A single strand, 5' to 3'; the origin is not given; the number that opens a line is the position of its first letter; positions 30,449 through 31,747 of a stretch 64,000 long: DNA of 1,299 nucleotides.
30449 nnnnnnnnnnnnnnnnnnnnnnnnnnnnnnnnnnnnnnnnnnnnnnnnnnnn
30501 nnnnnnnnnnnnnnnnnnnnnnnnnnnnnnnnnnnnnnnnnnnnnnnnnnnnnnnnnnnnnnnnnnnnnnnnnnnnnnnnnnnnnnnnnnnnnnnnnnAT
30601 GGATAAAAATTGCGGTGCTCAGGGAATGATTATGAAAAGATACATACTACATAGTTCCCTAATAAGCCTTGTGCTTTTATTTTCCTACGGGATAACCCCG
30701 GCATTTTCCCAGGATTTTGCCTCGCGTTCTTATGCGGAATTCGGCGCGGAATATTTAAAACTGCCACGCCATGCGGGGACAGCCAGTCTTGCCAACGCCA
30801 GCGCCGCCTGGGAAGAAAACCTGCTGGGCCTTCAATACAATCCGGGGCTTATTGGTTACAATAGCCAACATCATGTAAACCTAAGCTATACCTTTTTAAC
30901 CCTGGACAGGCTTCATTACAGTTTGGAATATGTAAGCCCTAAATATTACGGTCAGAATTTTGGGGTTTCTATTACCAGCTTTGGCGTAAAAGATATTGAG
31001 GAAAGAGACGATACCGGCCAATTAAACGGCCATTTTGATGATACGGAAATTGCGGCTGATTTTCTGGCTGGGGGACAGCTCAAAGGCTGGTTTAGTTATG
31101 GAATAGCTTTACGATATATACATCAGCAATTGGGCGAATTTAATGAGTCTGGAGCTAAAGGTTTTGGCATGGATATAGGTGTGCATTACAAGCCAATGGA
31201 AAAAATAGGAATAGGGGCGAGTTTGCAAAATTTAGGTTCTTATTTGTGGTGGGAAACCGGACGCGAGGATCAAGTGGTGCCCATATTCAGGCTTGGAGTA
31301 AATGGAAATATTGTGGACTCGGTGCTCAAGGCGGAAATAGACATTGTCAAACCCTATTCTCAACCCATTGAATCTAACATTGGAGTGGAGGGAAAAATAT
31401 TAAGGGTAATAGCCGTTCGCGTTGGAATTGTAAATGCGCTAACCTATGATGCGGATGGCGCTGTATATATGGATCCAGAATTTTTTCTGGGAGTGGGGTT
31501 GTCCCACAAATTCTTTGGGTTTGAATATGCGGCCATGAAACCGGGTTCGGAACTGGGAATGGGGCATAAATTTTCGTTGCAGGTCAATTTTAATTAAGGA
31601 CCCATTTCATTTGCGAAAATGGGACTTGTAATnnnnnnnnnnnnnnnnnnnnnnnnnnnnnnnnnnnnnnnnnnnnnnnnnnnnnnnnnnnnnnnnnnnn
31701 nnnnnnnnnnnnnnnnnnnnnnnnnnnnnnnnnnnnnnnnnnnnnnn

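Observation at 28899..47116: T9SS-associated surface-protein locus: PQQ-propeller CTD protein, PorP/SprF-like barrel, CTD enzyme-like protein, and two ~1900-aa paralogous giants flanking an FG-GAP lipoprotein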

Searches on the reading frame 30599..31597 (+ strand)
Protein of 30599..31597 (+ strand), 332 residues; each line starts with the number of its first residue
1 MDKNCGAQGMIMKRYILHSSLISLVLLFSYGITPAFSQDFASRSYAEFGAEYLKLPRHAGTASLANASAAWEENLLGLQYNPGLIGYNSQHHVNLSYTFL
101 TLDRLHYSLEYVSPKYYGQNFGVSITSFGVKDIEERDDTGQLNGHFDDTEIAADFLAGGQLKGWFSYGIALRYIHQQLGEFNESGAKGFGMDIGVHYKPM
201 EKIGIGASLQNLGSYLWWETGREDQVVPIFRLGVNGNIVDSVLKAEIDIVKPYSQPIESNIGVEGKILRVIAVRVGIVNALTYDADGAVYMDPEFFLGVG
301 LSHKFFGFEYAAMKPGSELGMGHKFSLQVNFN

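Call 4: search_protein_families(library=pfam, proteins=[window:30599-31597:+], max_evalue=0.01)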
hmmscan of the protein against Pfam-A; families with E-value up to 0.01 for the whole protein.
window:30599-31597:+ (332 aa): 2 families
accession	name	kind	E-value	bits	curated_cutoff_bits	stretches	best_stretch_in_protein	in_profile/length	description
PF18990.6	DUF5723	-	1.5e-06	28.6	26.8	1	185-219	210-244/376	Family of unknown function (DUF5723)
PF19572.5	PorV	-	0.00062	19.8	27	1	55-234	18-215/243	Type IX secretion system protein PorV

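Call 5: search_protein_families(library=ncbifam, proteins=[window:30599-31597:+], max_evalue=0.01)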
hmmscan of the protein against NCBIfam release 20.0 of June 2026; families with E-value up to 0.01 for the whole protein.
window:30599-31597:+ (332 aa): 4 families
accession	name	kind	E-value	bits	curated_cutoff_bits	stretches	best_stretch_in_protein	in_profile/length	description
NF033709.1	PorV_fam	subfamily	8.2e-28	97.9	90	1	49-331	3-326/326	PorV/PorQ family protein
NF033711.1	T9SS_PorQ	equivalog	2.2e-15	56.6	220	1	32-216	14-191/335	type IX secretion system protein PorQ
NF033710.1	T9SS_OM_PorV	equivalog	2.1e-12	46.9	250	1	42-235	18-228/367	type IX secretion system outer membrane channel protein PorV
NF052325.1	PorVQ2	equivalog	1.4e-09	37.4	325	1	32-229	9-215/354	putative type IX sorting system protein PorV2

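Call 14: find_homologous_proteins(query=window:30632-31597:+)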
Query window:30632-31597:+ (321 aa): 6 proteins with E <= 0.001 among 1354 candidates.
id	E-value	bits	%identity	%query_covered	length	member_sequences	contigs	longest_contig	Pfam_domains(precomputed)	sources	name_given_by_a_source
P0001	2.6e-213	725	100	100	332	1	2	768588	PF18990.7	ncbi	-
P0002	5.2e-115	402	54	97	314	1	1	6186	PF18990.7,PF19572.6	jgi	-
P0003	2.6e-53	199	37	96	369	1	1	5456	PF18990.7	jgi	jgi:hypothetical protein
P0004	4.0e-5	41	27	57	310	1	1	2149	-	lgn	-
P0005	5.0e-5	41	24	88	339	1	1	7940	PF03687.21,PF19572.6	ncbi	-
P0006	1.2e-4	40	26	82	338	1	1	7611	PF03687.21,PF19572.6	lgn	-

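Call 15: find_encoding_contigs(protein=P0002, flank=10000, max_places=4)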
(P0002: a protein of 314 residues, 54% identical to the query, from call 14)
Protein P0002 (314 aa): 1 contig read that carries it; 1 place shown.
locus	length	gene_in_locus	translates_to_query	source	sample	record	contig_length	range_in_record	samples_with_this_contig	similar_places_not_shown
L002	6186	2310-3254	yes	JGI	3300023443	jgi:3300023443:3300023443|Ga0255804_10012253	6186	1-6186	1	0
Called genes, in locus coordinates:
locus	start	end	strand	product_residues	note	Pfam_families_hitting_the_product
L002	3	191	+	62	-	?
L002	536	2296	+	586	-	PF01011:PQQ (faint), PF13360:PQQ_2, PF13570:Beta-prop_ACSF4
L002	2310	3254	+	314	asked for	PF19572:PorV (faint), PF18990:DUF5723 (weak)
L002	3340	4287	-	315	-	PF02574:S-methyl_trans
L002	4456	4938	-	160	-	PF14499:DUF4437 (weak), PF12973:Cupin_7 (weak)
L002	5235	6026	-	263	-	PF07992:Pyr_redox_2 (weak)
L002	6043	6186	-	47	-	?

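Call 16: find_encoding_contigs(protein=P0003, flank=10000, max_places=4)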
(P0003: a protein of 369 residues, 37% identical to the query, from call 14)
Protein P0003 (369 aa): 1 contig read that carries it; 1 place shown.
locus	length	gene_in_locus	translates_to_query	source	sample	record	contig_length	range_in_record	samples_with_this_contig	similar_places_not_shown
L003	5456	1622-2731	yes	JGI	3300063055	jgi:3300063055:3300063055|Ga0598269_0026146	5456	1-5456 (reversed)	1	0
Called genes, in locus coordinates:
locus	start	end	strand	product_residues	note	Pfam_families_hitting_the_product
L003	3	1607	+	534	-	?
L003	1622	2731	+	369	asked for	PF18990:DUF5723 (weak)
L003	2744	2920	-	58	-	-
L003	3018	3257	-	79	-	PF10049:DUF2283 (weak)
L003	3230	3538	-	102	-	-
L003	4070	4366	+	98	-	-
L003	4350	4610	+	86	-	PF12441:CopG_antitoxin (weak)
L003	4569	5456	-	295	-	?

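Call 37: search_solved_structures(query=window:30632-31597:+, max_evalue=1)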
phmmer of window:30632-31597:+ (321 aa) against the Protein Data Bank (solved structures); distinct sequences matched with E-value up to 1: 0.

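Call 44: find_related_loci(query=A3, collection=metagenome_contigs, flank=10000)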
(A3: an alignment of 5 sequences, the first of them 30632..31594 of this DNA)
Query A3 (321 aa) in metagenome_contigs; peptide patterns used: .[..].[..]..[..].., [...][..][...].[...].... (x = any residue, [..] = any of these).
163 stretches matched a pattern; 7 encode a relative of the query (tblastn E <= 1e-3); 7 distinct loci.
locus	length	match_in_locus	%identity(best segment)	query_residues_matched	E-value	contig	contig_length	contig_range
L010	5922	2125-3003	40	29-320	6e-71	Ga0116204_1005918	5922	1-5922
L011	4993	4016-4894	40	29-320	6e-71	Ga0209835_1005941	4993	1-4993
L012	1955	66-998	37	1-319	2e-68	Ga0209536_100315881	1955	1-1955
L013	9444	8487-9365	39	24-320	5e-60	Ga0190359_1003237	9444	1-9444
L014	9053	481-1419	34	12-321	3e-53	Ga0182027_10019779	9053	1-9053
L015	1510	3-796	37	48-316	7e-40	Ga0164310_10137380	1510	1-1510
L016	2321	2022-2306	42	3-96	2e-16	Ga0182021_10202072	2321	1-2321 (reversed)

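Call 47: search_protein_families(library=pfam, proteins=[L010:3930-5126:+, L010:5256-5921:-, L011:495-1376:+, L011:1367-1783:+, L014:1422-6296:+, L014:8064-8687:+, L014:6326-8026:+], max_evalue=0.001)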
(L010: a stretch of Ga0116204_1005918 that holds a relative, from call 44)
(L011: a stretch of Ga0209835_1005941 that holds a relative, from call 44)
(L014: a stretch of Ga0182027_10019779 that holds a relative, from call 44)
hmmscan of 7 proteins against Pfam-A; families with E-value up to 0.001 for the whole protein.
L010:3930-5126:+ (398 aa): 2 families
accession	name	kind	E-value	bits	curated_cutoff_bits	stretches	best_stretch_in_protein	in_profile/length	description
PF00579.31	tRNA-synt_1b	-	2.5e-68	231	21.1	1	33-314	5-288/292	tRNA synthetases class I (W and Y)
PF22421.1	SYY_C-terminal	-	2.2e-07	31.1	27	1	324-382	7-65/83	Tyrosine--tRNA ligase SYY-like C-terminal domain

L010:5256-5921:- (221 aa): 0 families

L011:495-1376:+ (293 aa): 1 family
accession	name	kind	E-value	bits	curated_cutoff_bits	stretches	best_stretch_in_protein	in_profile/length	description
PF01293.25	PEPCK_ATP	-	0.00022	20.5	26.5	1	125-163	189-229/465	Phosphoenolpyruvate carboxykinase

L011:1367-1783:+ (138 aa): 0 families

L014:1422-6296:+ (1624 aa): 4 families
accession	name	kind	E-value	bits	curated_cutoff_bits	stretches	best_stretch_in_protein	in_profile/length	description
PF13385.13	Laminin_G_3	-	2.4e-32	112.6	27.6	2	898-1051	3-149/151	Concanavalin A-like lectin/glucanases superfamily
PF10102.14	DUF2341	-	7.8e-23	81.2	23.4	2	87-159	2-73/84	Domain of unknown function (DUF2341)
PF13570.13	Beta-prop_ACSF4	-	1.7e-12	47.9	133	2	1538-1621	79-160/329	Beta-alanine-activating enzyme, beta-propeller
PF00041.27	fn3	-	1.5e-06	28.7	25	1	1191-1276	5-75/84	Fibronectin type III domain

L014:8064-8687:+ (207 aa): 0 families

L014:6326-8026:+ (566 aa): 4 families
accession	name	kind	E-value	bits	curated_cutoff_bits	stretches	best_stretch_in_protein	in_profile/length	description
PF13570.13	Beta-prop_ACSF4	-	8.5e-36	124.4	133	2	45-265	39-250/329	Beta-alanine-activating enzyme, beta-propeller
PF13360.13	PQQ_2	-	3.3e-34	119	27.6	3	61-127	30-95/233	Outer membrane protein assembly factor BamB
PF01011.28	PQQ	-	1.6e-10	40.8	26.7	0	59-100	51-92/595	Glucose/ethanol/alcohol dehydrogenase, beta-propeller domain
PF25292.1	Beta-prop_CGLA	-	2.1e-07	31.1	26.8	1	199-263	47-110/316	Lambda-carrageenase beta-propeller domain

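Call 76: search_protein_families(library=ncbifam, alignment_id=A6, max_evalue=0.001)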
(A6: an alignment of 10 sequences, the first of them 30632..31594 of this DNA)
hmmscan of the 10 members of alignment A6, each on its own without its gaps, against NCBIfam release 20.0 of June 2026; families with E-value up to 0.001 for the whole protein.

A. member 1, window:30632-31594:+ (321 aa): 4 families
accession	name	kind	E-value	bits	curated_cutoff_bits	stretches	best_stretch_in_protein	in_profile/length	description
NF033709.1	PorV_fam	subfamily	7.2e-28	98.1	90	1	38-320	3-326/326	PorV/PorQ family protein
NF033711.1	T9SS_PorQ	equivalog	1.4e-15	57.1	220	1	21-205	14-191/335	type IX secretion system protein PorQ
NF033710.1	T9SS_OM_PorV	equivalog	1.9e-12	47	250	1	31-224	18-228/367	type IX secretion system outer membrane channel protein PorV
NF052325.1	PorVQ2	equivalog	1.2e-09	37.6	325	1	21-218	9-215/354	putative type IX sorting system protein PorV2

B. families by the number of members that match (of 10 scanned): 6 families
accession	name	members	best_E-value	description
NF033709.1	PorV_fam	10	1.6e-28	PorV/PorQ family protein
NF033711.1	T9SS_PorQ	10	7.2e-17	type IX secretion system protein PorQ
NF033710.1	T9SS_OM_PorV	9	1.9e-12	type IX secretion system outer membrane channel protein PorV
NF052325.1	PorVQ2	7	6.4e-11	putative type IX sorting system protein PorV2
TIGR03300.1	assembly_YfgL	1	2.6e-05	outer membrane protein assembly factor BamB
NF053615.1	SerThrKinAfsKStmc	1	0.00037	protein serine/threonine kinase AfsK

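Call 80: predict_structure(alignment_id=A5)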
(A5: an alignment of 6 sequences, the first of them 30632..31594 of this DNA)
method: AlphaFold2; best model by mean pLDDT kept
length: 321 residues; sequences in the alignment: 6
mean_pLDDT: 71.5   pTM: 0.71
mean pLDDT of the five models: 71.5, 67.2, 66.7, 65.8, 48.8
residues with pLDDT >= 90: 34; 70-90: 171; 50-70: 65; < 50: 51
segments of 3 or more residues with pLDDT < 50: 1-13, 15-51
pLDDT, mean of each block of 10 residues (from residue 1): 41 44 30 29 37 64 72 88 79 77 88 79 64 70 89 88 73 76 90 89 82 83 84 84 76 82 77 66 71 69 64 82 80
secondary structure, 60 per line:
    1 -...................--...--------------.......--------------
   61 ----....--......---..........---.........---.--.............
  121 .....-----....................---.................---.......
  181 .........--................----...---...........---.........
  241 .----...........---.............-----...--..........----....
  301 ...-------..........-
elements in order: H2-20 H40-46 H65-68 H71-76 E80-89 E93-101 E108-125 E131-150 E154-167 E174-189 E192-207 E212-214 E218-228 E232-241 E246-256 E260-272 E278-280 E283-292 E297-303 E311-320

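Call 84: fold_search(model_id=the predicted structure, library=pdb)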
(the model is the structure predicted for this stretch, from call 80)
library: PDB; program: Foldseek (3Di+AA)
matches with E <= 10: 1045; with E <= 0.001: 171
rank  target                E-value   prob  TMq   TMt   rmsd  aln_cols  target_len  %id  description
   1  8gl6_F                6.7e-10  1.00  0.65  0.58   6.0       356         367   18  The Type 9 Secretion System in vitro assembled, RemA-CTD substrate bound complex (released 2024-01-31)
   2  2r89_A                9.6e-10  1.00  0.61  0.55   7.8       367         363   11  Crystal structure of the long-chain fatty acid transporter FadL mutant delta N3 (released 2008-09-23)
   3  6h3i_F                5.0e-09  1.00  0.60  0.56   5.9       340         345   16  Structural snapshots of the Type 9 protein translocon (released 2018-11-07)
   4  2r88_A                8.3e-09  1.00  0.64  0.57   7.1       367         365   11  Crystal structure of the long-chain fatty acid transporter FadL mutant delta S3 kink (released 2008-09-23)
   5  3pgr                  9.2e-09  1.00  0.66  0.58   7.5       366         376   11  Asp348Arg mutant of EcFadL (released 2011-05-25)
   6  2r4l_C                1.6e-08  1.00  0.61  0.48   9.6       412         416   11  Crystal structure of the long-chain fatty acid transporter FadL mutant P34A (released 2008-09-16)
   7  2r8a_A                1.8e-08  1.00  0.65  0.58   8.6       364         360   12  Crystal structure of the long-chain fatty acid transporter FadL mutant delta N8 (released 2008-09-23)
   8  3pgu                  1.9e-08  1.00  0.63  0.51   9.0       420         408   12  Phe3Glu mutant of EcFadL (released 2011-05-25)
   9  3pgs_A                1.9e-08  1.00  0.58  0.45   9.7       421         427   10  Phe3Gly mutant of EcFadL (released 2011-05-25)
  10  2r4o_A                5.9e-08  1.00  0.61  0.47   9.1       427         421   10  Crystal structure of the long-chain fatty acid transporter FadL mutant delta NPA (released 2008-09-16)
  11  2r4n_A                8.4e-08  1.00  0.59  0.46   9.1       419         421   10  Crystal structure of the long-chain fatty acid transporter FadL mutant N33A (released 2008-09-16)
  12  6z34                  1.1e-07  1.00  0.59  0.51   8.9       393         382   12  CymD monoaromatic hydrocarbon channel (released 2020-11-04)
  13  6z37                  1.2e-07  1.00  0.58  0.46  10.1       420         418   12  TodX monoaromatic hydrocarbon channel deltaS2 mutant (released 2020-11-04)
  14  6z38                  1.3e-07  1.00  0.51  0.41   9.7       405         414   12  TodX deltaS2S3 mutant monoaromatic hydrocarbon channel (released 2020-11-04)
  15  3pf1_A                1.4e-07  1.00  0.61  0.47   9.7       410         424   10  E. coli FadL Asp348Ala mutant (released 2011-05-25)
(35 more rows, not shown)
